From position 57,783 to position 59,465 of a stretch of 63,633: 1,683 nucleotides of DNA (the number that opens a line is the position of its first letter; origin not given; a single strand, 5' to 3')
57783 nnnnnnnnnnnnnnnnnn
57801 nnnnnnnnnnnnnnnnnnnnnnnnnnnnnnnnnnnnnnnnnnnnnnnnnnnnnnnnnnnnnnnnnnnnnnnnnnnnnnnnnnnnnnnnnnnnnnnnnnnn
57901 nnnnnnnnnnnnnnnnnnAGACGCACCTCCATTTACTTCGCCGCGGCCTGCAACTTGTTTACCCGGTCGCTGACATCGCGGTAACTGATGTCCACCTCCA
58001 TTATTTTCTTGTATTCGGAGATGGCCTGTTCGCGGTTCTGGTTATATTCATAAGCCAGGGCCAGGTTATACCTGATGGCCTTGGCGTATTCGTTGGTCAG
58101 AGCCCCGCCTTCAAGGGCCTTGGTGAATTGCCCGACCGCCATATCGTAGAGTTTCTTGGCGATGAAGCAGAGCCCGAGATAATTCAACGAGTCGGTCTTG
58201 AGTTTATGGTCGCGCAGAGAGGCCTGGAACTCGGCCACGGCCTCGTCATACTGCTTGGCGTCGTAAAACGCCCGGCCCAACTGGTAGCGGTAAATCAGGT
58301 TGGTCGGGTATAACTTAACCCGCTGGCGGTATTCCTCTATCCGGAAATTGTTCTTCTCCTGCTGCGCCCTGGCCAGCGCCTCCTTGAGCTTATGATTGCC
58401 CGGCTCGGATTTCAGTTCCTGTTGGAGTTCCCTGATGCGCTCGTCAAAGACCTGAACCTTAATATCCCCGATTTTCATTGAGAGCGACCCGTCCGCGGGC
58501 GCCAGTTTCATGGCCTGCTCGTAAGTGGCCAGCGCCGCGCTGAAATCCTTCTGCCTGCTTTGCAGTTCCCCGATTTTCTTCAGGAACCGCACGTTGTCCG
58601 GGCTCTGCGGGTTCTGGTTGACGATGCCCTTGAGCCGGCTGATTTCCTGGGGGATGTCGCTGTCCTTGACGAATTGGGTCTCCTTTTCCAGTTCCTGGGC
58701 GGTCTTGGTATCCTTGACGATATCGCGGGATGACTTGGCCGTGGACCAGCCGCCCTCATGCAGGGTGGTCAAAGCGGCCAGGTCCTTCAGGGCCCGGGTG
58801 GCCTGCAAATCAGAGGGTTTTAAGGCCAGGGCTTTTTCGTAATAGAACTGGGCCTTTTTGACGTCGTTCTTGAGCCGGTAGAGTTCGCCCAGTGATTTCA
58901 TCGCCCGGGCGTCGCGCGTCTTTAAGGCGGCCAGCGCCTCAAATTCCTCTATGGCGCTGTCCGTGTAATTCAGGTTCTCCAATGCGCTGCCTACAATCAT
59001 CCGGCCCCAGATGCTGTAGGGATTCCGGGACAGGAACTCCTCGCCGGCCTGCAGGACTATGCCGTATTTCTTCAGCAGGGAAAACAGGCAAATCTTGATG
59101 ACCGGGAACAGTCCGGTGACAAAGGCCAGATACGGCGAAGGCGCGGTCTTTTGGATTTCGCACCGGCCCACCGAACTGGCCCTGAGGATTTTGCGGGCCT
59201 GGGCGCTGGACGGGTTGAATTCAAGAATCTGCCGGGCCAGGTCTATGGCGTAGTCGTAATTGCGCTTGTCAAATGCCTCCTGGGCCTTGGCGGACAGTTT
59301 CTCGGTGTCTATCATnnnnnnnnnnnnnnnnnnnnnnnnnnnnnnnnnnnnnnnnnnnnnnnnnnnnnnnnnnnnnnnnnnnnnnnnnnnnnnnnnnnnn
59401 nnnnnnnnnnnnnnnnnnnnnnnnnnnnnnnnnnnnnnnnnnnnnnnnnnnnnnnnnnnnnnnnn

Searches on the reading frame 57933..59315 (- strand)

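Call 25: search_protein_families(library=pfam, proteins=[window:57933-59315:-], max_evalue=0.01)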
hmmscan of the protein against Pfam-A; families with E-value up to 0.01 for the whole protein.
window:57933-59315:- (460 aa): 17 families
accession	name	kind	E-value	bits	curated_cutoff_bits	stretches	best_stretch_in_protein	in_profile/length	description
PF07719.23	TPR_2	-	4.5e-22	76.7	27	1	136-169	1-34/34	Tetratricopeptide repeat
PF00515.34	TPR_1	-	1.6e-19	69.3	27.8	2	136-169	1-34/34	Tetratricopeptide repeat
PF13432.12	TPR_16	-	3.9e-16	59.6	32.7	2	344-402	1-59/65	Tetratricopeptide repeat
PF13181.12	TPR_8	-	1e-14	53.8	25.7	1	141-168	6-33/34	Tetratricopeptide repeat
PF13424.12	TPR_12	-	3.4e-14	53.2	30.1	2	134-166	43-75/77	Tetratricopeptide repeat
PF13428.12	TPR_14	-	6.4e-13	48.4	23.5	0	138-176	3-41/44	Tetratricopeptide repeat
PF13176.12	TPR_7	-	6.4e-09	35.6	27.9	0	138-169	1-32/36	Tetratricopeptide repeat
PF14559.12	TPR_19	-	1.6e-07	32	25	0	333-369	18-54/68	Tetratricopeptide repeat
PF13174.12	TPR_6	-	1e-06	29.4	26.3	0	344-367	4-27/33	Tetratricopeptide repeat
PF24575.1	TPR_Slam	-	1.5e-06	29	35.2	1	310-363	51-104/104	Surface lipoprotein assembly modifier, N-terminal TPR repeats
PF13371.12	TPR_9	-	8.4e-06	26.1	35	0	119-176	12-69/73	Tetratricopeptide repeat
PF12895.13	ANAPC3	-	7.1e-05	23.5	27.2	0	330-363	47-79/82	Anaphase-promoting complex, cyclosome, subunit 3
PF13431.12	TPR_17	-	0.00015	22.2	24.4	0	333-360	6-33/34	Tetratricopeptide repeat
PF14561.12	TPR_20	-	0.00035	21.3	25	0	321-371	3-53/90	Tetratricopeptide repeat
PF23914.1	TPR_CcmH_CycH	-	0.00069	19.9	42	0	238-324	46-137/158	Cytochrome c-type biogenesis protein H TPR domain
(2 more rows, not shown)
